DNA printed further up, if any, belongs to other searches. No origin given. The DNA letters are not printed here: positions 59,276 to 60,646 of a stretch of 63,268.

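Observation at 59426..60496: GT10-like alpha-(1,3)-fucosyltransferase homolog in an archaeal agl cluster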

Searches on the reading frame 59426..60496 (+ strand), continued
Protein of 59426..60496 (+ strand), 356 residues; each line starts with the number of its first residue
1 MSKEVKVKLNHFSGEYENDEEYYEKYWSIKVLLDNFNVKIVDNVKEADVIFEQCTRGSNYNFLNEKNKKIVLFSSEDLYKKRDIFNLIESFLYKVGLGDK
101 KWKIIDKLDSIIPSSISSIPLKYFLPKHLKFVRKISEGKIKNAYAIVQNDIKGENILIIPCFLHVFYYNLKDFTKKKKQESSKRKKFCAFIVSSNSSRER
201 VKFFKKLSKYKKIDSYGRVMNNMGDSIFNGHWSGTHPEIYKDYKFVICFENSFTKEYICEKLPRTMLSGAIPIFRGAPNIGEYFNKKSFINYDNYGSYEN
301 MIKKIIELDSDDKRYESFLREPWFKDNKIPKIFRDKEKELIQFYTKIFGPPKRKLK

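Call 33: search_protein_families(library=ncbifam, proteins=[L027:18166-20214:+, L027:7953-8957:+, L027:13647-14201:-, L027:14277-14951:-, L027:14961-15866:-, L027:15903-16889:-, L027:17020-18147:+], max_evalue=0.00001)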
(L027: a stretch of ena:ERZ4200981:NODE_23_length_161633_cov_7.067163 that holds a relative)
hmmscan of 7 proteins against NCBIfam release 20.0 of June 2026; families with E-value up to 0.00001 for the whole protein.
L027:18166-20214:+ (683 aa): 39 families (the best 25 are shown)
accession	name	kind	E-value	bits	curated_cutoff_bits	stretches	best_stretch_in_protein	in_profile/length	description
NF049969.1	GlMnHpPKinHddA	equivalog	6.9e-66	223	600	1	347-679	3-336/338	D-glycero-D-manno-heptose 7-phosphate kinase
NF049965.1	GlMnHpPGnyltfHddC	equivalog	1.2e-57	195.1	300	1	5-227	2-219/221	D-glycero-D-manno-heptose 1-phosphate guanosyltransferase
NF052502.1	man1P_GTase_Rv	exception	7.4e-52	176.3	440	1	5-233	2-234/352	mannose-1-phosphate guanylyltransferase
TIGR03992.1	Arch_glmU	subfamily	3.9e-43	147.8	292.1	1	5-239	2-237/393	bifunctional sugar-1-phosphate nucleotidylyltransferase/acetyltransferase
NF045761.1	NAMPUrTaseMurU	equivalog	8e-37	127.3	250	1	5-225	2-223/226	N-acetylmuramate alpha-1-phosphate uridylyltransferase MurU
TIGR02623.1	G1P_cyt_trans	equivalog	1.6e-34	119.5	300.25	2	86-215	104-233/255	glucose-1-phosphate cytidylyltransferase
NF041313.1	UDPGP_AglF_Halo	equivalog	1e-27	97.1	400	1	5-182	2-182/234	UTP--glucose-1-phosphate uridylyltransferase AglF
TIGR01208.1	rmlA_long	equivalog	2.2e-27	95.9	320.25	1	6-233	2-238/353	glucose-1-phosphate thymidylyltransferase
NF041173.1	Sug_nt_acttase_Thmprot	equivalog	4.4e-21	75.3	600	1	5-239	2-237/405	bifunctional sugar-1-phosphate nucleotidylyltransferase/acetyltransferase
TIGR00549.1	mevalon_kin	equivalog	3.7e-18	66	163.05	1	371-645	15-275/276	mevalonate kinase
NF009948.0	PRK13412.1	equivalog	4.8e-18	64.3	721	1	432-645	722-933/974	bifunctional fucokinase/fucose-1-phosphate guanylyltransferase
NF045697.1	MurNAcPUrMurU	equivalog_domain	2.4e-17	63.1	370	1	8-221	2-220/229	N-acetylmuramate alpha-1-phosphate uridylyltransferase MurU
TIGR01173.1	glmU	equivalog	1.1e-16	60.8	366.85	1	5-179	2-177/452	bifunctional UDP-N-acetylglucosamine diphosphorylase/glucosamine-1-phosphate N-acetyltransferase GlmU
NF010935.0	PRK14355.1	equivalog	7e-16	57.9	718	1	2-178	2-182/459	bifunctional UDP-N-acetylglucosamine diphosphorylase/glucosamine-1-phosphate N-acetyltransferase GlmU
NF010934.1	PRK14354.1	equivalog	1.4e-15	56.8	450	1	6-177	2-175/447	bifunctional UDP-N-acetylglucosamine diphosphorylase/glucosamine-1-phosphate N-acetyltransferase GlmU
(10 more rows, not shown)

L027:7953-8957:+ (335 aa): 25 families
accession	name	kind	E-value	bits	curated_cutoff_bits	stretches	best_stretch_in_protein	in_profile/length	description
TIGR01181.1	dTDP_gluc_dehyt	equivalog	7.8e-49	166.5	365.1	1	12-329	1-314/321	dTDP-glucose 4,6-dehydratase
TIGR04180.1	EDH_00030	hypoth_equivalog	5.3e-36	124.2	475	1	13-314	1-297/297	NAD-dependent 4,6-dehydratase LegB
TIGR02197.1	heptose_epim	equivalog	1.1e-30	106.9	274.6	1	13-327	1-314/316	ADP-glyceromanno-heptose 6-epimerase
TIGR01179.1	galE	equivalog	2.6e-30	105.4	262.3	1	12-328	1-327/332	UDP-glucose 4-epimerase GalE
NF007490.0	PRK10084.1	subfamily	1.6e-29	103.1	649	1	12-329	2-337/361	dTDP-glucose 4,6-dehydratase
NF007582.0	PRK10217.1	equivalog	6.2e-29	101.2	698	1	11-329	2-334/355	dTDP-glucose 4,6-dehydratase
NF011728.1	PRK15181.1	equivalog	1.7e-22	79.9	760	1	10-328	15-339/348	Vi polysaccharide biosynthesis UDP-N-acetylglucosaminuronic acid C-4 epimerase TviC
TIGR02622.1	CDP_4_6_dhtase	equivalog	2.1e-22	79.7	278.45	1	8-174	2-174/352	CDP-glucose 4,6-dehydratase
NF008872.0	PRK11908.1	equivalog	8.4e-19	67.8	294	1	11-330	2-339/349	bifunctional UDP-4-keto-pentose/UDP-xylose synthase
NF008360.0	PRK11150.1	equivalog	6.6e-18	64.9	452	1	13-325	2-305/310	ADP-glyceromanno-heptose 6-epimerase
NF043036.1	ErythonDh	equivalog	1.4e-17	63.9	325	1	12-169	2-161/321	D-erythronate dehydrogenase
TIGR03466.1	HpnA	hypoth_equivalog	7.9e-17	61.1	367.65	1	12-285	2-259/327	hopanoid-associated sugar epimerase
NF047922.1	GDPFucSynFcl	equivalog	2.6e-16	60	500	1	67-329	38-304/308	GDP-L-fucose synthase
NF042423.1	oxyalk_red_Shew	equivalog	1.4e-14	53.9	580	1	11-270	9-255/331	2-alkyl-3-oxoalkanoate reductase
NF041015.1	UDPsulfquin_syn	equivalog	8.8e-14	51.2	575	1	202-324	239-361/384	UDP-sulfoquinovose synthase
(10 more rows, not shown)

L027:13647-14201:- (184 aa): 0 families

L027:14277-14951:- (224 aa): 189 families (the best 25 are shown)
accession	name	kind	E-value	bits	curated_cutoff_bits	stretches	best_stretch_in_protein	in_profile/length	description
NF006565.0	PRK09072.1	equivalog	1.7e-31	109.8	238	1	2-194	5-195/265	SDR family oxidoreductase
NF009466.0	PRK12826.1-2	subfamily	1.1e-29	103.7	222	1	3-197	4-201/248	3-oxoacyl-ACP reductase FabG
NF004825.0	PRK06181.1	equivalog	2.6e-29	102.3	215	1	2-194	6-198/268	SDR family oxidoreductase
TIGR01963.1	PHB_DH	subfamily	2.7e-29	102.2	307.05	1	3-219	2-216/255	3-hydroxybutyrate dehydrogenase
TIGR01830.1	3oxo_ACP_reduc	equivalog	1.1e-28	100.6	297.75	1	6-190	2-188/239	3-oxoacyl-[acyl-carrier-protein] reductase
NF005806.0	PRK07666.1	equivalog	2.4e-28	99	286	1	4-190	9-196/239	3-ketoacyl-ACP reductase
NF005559.1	PRK07231.1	subfamily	1.7e-27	96.5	215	1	3-204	5-208/249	glucose 1-dehydrogenase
NF005672.0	PRK07454.1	equivalog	2.1e-27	95.9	234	1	2-185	6-190/241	SDR family oxidoreductase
NF006123.0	PRK08267.1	equivalog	4.3e-27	95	261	1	2-190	2-190/261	SDR family oxidoreductase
NF005495.0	PRK07109.1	subfamily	7.4e-27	94.5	264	1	2-188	8-197/334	SDR family oxidoreductase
NF004778.0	PRK06124.1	equivalog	1.4e-26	93.4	303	1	5-196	14-206/256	SDR family oxidoreductase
NF006073.0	PRK08219.1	equivalog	2.4e-26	92.9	218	1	3-187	4-178/227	SDR family oxidoreductase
NF004196.0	PRK05650.1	equivalog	3.7e-26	91.8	297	1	3-189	3-190/272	SDR family oxidoreductase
NF005372.1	PRK06914.1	subfamily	7.7e-26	90.9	320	1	3-193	3-195/279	SDR family oxidoreductase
NF004792.0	PRK06139.1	equivalog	1.1e-25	90.4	308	1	2-185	8-193/327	SDR family oxidoreductase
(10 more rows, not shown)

L027:14961-15866:- (301 aa): 15 families
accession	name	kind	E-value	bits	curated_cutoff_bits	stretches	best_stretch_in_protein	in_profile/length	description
NF047922.1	GDPFucSynFcl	equivalog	3.3e-41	141.7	500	1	1-299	2-304/308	GDP-L-fucose synthase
TIGR01181.1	dTDP_gluc_dehyt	equivalog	1.1e-26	93.7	365.1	1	38-299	55-314/321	dTDP-glucose 4,6-dehydratase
TIGR01179.1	galE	equivalog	1.9e-21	76.2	262.3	1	38-298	52-327/332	UDP-glucose 4-epimerase GalE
TIGR02197.1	heptose_epim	equivalog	3.6e-20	72.3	274.6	1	4-298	1-315/316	ADP-glyceromanno-heptose 6-epimerase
TIGR04180.1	EDH_00030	hypoth_equivalog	5.9e-15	55.1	475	1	38-259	54-267/297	NAD-dependent 4,6-dehydratase LegB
NF007490.0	PRK10084.1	subfamily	4.6e-10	39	649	1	47-299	85-337/361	dTDP-glucose 4,6-dehydratase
NF008360.0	PRK11150.1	equivalog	8.1e-10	38.4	452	1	153-297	161-307/310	ADP-glyceromanno-heptose 6-epimerase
NF007582.0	PRK10217.1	equivalog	3.6e-09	36.2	698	1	155-299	183-334/355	dTDP-glucose 4,6-dehydratase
NF007956.0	PRK10675.1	subfamily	3.2e-08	33.1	394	0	38-129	55-148/338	UDP-glucose 4-epimerase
NF008872.0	PRK11908.1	equivalog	5.1e-08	32.3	294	0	2-248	2-271/349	bifunctional UDP-4-keto-pentose/UDP-xylose synthase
TIGR01214.1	rmlD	equivalog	3.4e-07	29.7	224.05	1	3-169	1-159/285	dTDP-4-dehydrorhamnose reductase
NF005754.0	PRK07578.1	equivalog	5.5e-07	29.7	167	1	2-53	1-51/200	short chain dehydrogenase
NF011728.1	PRK15181.1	equivalog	8e-07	28.4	760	1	38-246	74-280/348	Vi polysaccharide biosynthesis UDP-N-acetylglucosaminuronic acid C-4 epimerase TviC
TIGR02622.1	CDP_4_6_dhtase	equivalog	1.6e-06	27.6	278.45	0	220-298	248-332/352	CDP-glucose 4,6-dehydratase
TIGR01777.1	yfcH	hypoth_equivalog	1.9e-06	27.7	207.35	0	4-91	1-94/292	TIGR01777 family oxidoreductase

L027:15903-16889:- (328 aa): 19 families
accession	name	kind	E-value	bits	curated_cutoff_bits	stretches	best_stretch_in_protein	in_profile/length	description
NF047922.1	GDPFucSynFcl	equivalog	5e-43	147.7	500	1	5-315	2-306/308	GDP-L-fucose synthase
TIGR01181.1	dTDP_gluc_dehyt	equivalog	1.2e-30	106.7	365.1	1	7-317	1-318/321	dTDP-glucose 4,6-dehydratase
TIGR04180.1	EDH_00030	hypoth_equivalog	3.9e-24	85.2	475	1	8-274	1-268/297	NAD-dependent 4,6-dehydratase LegB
TIGR01179.1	galE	equivalog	5.9e-19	68.1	262.3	1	7-315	1-330/332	UDP-glucose 4-epimerase GalE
TIGR02197.1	heptose_epim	equivalog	4.1e-16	59.1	274.6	1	8-312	1-315/316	ADP-glyceromanno-heptose 6-epimerase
TIGR03466.1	HpnA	hypoth_equivalog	4.6e-14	52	367.65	1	7-232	2-218/327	hopanoid-associated sugar epimerase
NF007490.0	PRK10084.1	subfamily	1.1e-13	50.9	649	1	171-319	192-343/361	dTDP-glucose 4,6-dehydratase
NF011728.1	PRK15181.1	equivalog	1.6e-13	50.4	760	1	49-316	73-343/348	Vi polysaccharide biosynthesis UDP-N-acetylglucosaminuronic acid C-4 epimerase TviC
NF042422.1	oxyalk_red_OleD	equivalog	7.2e-12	45.3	580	1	7-234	2-218/329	2-alkyl-3-oxoalkanoate reductase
NF007582.0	PRK10217.1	equivalog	1e-11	44.5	698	1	81-316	88-337/355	dTDP-glucose 4,6-dehydratase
NF008360.0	PRK11150.1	equivalog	4.7e-11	42.4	452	1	166-264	160-256/310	ADP-glyceromanno-heptose 6-epimerase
NF008872.0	PRK11908.1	equivalog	6.6e-11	41.8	294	1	6-314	2-339/349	bifunctional UDP-4-keto-pentose/UDP-xylose synthase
TIGR02622.1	CDP_4_6_dhtase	equivalog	7.7e-10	38.4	278.45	0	167-322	182-342/352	CDP-glucose 4,6-dehydratase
NF042423.1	oxyalk_red_Shew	equivalog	9.5e-09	34.8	580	1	5-231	8-221/331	2-alkyl-3-oxoalkanoate reductase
TIGR01777.1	yfcH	hypoth_equivalog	1.6e-07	31.2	207.35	1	8-128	1-124/292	TIGR01777 family oxidoreductase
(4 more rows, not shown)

L027:17020-18147:+ (376 aa): 14 families
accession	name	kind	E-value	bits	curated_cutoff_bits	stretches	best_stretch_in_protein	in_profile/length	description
NF011936.0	PRK15407.1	equivalog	3.3e-68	230.4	423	2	12-216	47-253/440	lipopolysaccharide biosynthesis protein RfbH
TIGR03588.1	PseC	equivalog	1.1e-61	208.9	423.5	1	3-371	2-378/380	UDP-4-amino-4,6-dideoxy-N-acetyl-beta-L-altrosamine transaminase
TIGR04181.1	NHT_00031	hypoth_equivalog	3.5e-59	200.5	420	1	10-325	8-333/359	LegC family aminotransferase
NF008687.0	PRK11706.1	equivalog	2.4e-50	171.3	375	1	3-373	2-374/375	dTDP-4-amino-4,6-dideoxygalactose transaminase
NF008658.2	PRK11658.1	equivalog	4.7e-44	150.6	631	1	9-267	11-272/379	UDP-4-amino-4-deoxy-L-arabinose aminotransferase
TIGR02379.1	ECA_wecE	subfamily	1.8e-38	132.3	434.85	1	9-372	8-374/376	dTDP-4-amino-4,6-dideoxy-D-glucose transaminase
TIGR04427.1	PLP_DesI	equivalog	4.1e-37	128.2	650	1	29-367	50-377/390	dTDP-4-dehydro-6-deoxyglucose aminotransferase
NF006488.0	PRK08912.1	equivalog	1.9e-08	33.6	498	1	39-162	79-191/387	aminotransferase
NF005817.0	PRK07683.1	equivalog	2.1e-07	30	575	1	54-132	94-169/387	aminotransferase A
NF005305.0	PRK06836.1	equivalog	3.7e-07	29.7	376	1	47-129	98-175/396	pyridoxal phosphate-dependent aminotransferase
NF004975.0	PRK06348.1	equivalog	6e-07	28.8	549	1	58-159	94-203/384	pyridoxal phosphate-dependent aminotransferase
NF005816.0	PRK07682.1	equivalog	7.9e-06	24.7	620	0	69-161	107-206/390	aminotransferase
NF006569.0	PRK09082.1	subfamily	8.8e-06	25.1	420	0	32-157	76-202/386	methionine aminotransferase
NF041364.1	GntC_guanitoxin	equivalog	9.8e-06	24.7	415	0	49-157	62-173/356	guanitoxin biosynthesis PLP-dependent (S)-gamma-hydroxy-L-arginine cyclodehydratase GntC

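Call 35: predict_structure(alignment_id=A1)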
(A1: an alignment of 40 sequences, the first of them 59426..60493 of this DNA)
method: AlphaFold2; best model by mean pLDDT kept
length: 356 residues; sequences in the alignment: 40
mean_pLDDT: 92.5   pTM: 0.90
mean pLDDT of the five models: 92.5, 92.3, 91.4, 90.7, 90.3
residues with pLDDT >= 90: 281; 70-90: 65; 50-70: 10; < 50: 0
segments of 3 or more residues with pLDDT < 50: none
pLDDT, mean of each block of 10 residues (from residue 1): 89 93 97 97 97 92 93 94 89 90 89 87 94 97 95 96 95 77 86 84 96 94 86 89 96 93 94 97 97 97 98 95 95 97 96 71
secondary structure, 60 per line:
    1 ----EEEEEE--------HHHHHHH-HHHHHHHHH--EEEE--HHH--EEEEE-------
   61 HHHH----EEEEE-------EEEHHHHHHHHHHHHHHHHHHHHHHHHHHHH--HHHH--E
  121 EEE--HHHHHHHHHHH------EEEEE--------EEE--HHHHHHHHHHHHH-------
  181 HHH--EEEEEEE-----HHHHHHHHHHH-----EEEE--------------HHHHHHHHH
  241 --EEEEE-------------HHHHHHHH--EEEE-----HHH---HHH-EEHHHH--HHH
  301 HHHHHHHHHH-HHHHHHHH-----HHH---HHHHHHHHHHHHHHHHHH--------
elements in order: E5-10 H19-25 H27-35 E38-41 E49-53 H61-64 E69-73 E81-83 H84-111 H114-117 E120-123 H126-136 E143-147 E156-158 H161-173 E186-192 H198-208 E214-217 H232-240 E243-247 H261-268 E271-274 H292-295 H298-310 H312-319 H331-348

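Call 37: fold_search(model_id=the predicted structure, library=pdb)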
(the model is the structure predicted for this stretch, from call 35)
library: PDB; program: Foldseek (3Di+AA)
matches with E <= 10: 1009; with E <= 0.001: 32
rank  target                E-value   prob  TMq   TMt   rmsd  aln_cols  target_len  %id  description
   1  2nzx_C                3.7e-19  1.00  0.61  0.61   6.7       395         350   18  Crystal Structure of alpha1,3-Fucosyltransferase with GDP (released 2007-01-23)
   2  2nzw_A                1.2e-18  1.00  0.62  0.63   6.4       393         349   18  Crystal Structure of alpha1,3-Fucosyltransferase (released 2007-01-23)
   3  2nzw_C                3.7e-18  1.00  0.61  0.61   6.6       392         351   19  Crystal Structure of alpha1,3-Fucosyltransferase (released 2007-01-23)
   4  2nzw_B                9.1e-18  1.00  0.59  0.62   7.6       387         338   16  Crystal Structure of alpha1,3-Fucosyltransferase (released 2007-01-23)
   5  2nzy_A                1.2e-17  1.00  0.60  0.62   6.4       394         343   16  Crystal Structure of alpha1,3-Fucosyltransferase with GDP-fucose (released 2007-01-23)
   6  2nzx_A                2.6e-17  1.00  0.61  0.63   6.0       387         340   17  Crystal Structure of alpha1,3-Fucosyltransferase with GDP (released 2007-01-23)
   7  5zoi_A                7.2e-14  1.00  0.61  0.63   6.7       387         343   16  Crystal Structure of alpha1,3-Fucosyltransferase (released 2019-06-26)
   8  8d0o_A                1.4e-09  1.00  0.50  0.59   6.2       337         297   16  Human alpha1,3-fucosyltransferase FUT9, heavy atom derivative (released 2023-05-24)
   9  8d0w_A                2.6e-09  1.00  0.48  0.56   8.6       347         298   14  Human FUT9 bound to H-Type 2 (released 2023-05-24)
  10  9s6a_A                1.5e-08  1.00  0.52  0.46   5.7       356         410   15  Crystal structure of Arabidopsis thaliana FUT11 complexed to GDP and G0 (released 2026-01-28)
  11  7yro_H                3.5e-08  1.00  0.49  0.51   7.9       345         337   14  Crystal structure of mango fucosyltransferase 13 (released 2023-08-16)
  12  7yro_B                6.4e-08  1.00  0.49  0.52   7.8       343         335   15  Crystal structure of mango fucosyltransferase 13 (released 2023-08-16)
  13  7yro_E                6.8e-08  1.00  0.49  0.52   7.8       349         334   15  Crystal structure of mango fucosyltransferase 13 (released 2023-08-16)
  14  7yro_G                1.0e-07  1.00  0.49  0.52   7.8       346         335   16  Crystal structure of mango fucosyltransferase 13 (released 2023-08-16)
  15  7yro_D                1.1e-07  1.00  0.50  0.53   7.5       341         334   15  Crystal structure of mango fucosyltransferase 13 (released 2023-08-16)
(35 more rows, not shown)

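Call 46: find_encoding_contigs(protein=P0039, flank=10000, max_places=1)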
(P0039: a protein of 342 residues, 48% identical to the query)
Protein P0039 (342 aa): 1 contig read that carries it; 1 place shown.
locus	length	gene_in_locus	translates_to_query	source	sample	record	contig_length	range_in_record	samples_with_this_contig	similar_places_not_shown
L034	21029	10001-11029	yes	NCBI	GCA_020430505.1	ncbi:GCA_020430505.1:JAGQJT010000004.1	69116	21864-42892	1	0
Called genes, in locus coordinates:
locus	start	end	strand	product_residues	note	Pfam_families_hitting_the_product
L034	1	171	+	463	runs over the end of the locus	PF00344:SecY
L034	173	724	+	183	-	PF01956:EMC3_TMCO1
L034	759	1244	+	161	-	PF02996:Prefoldin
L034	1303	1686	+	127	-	-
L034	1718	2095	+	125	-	-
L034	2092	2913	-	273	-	PF01008:IF-2B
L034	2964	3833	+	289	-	PF01944:SpoIIM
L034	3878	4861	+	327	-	PF00953:Glycos_transf_4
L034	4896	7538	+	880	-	PF02516:STT3, PF21436:STT3-PglB_core (faint)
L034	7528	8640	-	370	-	PF00534:Glycos_transf_1, PF13692:Glyco_trans_1_4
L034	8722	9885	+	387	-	PF13439:Glyco_transf_4 (weak), PF20706:GT4-conflict (weak), PF00534:Glycos_transf_1, PF13692:Glyco_trans_1_4, PF04101:Glyco_tran_28_C (weak), PF13524:Glyco_trans_1_2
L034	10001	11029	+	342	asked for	PF00852:Glyco_transf_10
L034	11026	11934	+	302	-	-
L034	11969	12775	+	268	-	PF00535:Glycos_transf_2, PF10111:Glyco_tranf_2_2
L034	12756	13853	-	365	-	PF00534:Glycos_transf_1, PF13692:Glyco_trans_1_4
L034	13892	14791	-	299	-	-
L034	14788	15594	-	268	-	PF01728:FtsJ (weak), PF13489:Methyltransf_23, PF08242:Methyltransf_12 (weak), PF13649:Methyltransf_25 (weak)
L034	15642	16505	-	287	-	PF00923:TAL_FSA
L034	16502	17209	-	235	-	PF13580:SIS_2, PF01380:SIS (faint)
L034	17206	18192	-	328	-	PF00288:GHMP_kinases_N, PF08544:GHMP_kinases_C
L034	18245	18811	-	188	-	PF00702:Hydrolase, PF13419:HAD_2 (weak), PF08645:PNK3P, PF13242:Hydrolase_like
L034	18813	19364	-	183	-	-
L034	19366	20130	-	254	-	PF00483:NTP_transferase, PF12804:NTP_transf_3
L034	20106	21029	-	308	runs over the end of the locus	PF01073:3Beta_HSD, PF01370:Epimerase, PF02719:Polysacc_synt_2, PF04321:RmlD_sub_bind, PF13460:NAD_binding_10 (faint), PF16363:GDP_Man_Dehyd, PF07993:NAD_binding_4 (weak)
